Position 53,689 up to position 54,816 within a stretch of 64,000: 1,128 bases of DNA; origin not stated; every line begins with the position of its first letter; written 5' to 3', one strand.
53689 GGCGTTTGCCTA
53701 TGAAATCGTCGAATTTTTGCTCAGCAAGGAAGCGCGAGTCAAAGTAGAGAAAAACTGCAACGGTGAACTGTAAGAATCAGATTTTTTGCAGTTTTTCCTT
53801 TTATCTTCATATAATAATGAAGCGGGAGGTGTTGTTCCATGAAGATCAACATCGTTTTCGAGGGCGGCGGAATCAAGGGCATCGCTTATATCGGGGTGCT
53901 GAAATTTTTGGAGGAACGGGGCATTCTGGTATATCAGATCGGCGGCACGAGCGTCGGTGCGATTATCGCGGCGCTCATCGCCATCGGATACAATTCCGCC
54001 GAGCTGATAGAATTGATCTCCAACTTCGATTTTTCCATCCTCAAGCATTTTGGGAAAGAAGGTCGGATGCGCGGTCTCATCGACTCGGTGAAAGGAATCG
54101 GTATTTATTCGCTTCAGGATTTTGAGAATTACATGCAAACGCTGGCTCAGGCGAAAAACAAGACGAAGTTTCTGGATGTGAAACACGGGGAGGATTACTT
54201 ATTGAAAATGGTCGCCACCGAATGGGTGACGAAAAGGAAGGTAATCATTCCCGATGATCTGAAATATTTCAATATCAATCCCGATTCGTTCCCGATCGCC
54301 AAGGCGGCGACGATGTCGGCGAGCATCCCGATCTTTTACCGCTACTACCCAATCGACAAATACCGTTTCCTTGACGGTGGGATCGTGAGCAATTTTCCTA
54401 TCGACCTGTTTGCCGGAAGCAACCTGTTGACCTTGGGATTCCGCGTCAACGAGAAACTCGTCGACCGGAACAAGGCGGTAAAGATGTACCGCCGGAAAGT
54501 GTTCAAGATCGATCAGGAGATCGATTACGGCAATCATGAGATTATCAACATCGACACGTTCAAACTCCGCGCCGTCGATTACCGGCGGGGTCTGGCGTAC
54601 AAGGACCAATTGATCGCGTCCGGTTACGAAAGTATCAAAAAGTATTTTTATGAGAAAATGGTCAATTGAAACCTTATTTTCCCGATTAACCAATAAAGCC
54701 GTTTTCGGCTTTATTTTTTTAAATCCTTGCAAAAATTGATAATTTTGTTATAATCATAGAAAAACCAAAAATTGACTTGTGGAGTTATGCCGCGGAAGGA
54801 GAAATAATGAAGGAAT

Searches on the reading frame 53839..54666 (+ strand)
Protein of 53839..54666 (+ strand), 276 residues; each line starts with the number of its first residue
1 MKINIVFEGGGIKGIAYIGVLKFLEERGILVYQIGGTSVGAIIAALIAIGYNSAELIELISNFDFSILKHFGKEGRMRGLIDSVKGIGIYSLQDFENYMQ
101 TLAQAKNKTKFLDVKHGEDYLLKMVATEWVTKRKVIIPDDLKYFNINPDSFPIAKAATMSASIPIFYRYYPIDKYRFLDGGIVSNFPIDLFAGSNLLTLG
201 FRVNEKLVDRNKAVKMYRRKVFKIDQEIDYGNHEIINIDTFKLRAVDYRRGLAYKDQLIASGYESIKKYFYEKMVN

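Call 23: search_protein_families(library=pfam, proteins=[window:53839-54666:+], max_evalue=0.01)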
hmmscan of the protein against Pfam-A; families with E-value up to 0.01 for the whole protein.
window:53839-54666:+ (276 aa): 1 family
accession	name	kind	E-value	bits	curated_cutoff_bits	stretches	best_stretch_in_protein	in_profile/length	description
PF01734.28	Patatin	-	1.9e-31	110.2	27.7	1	5-191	1-190/191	Patatin-like phospholipase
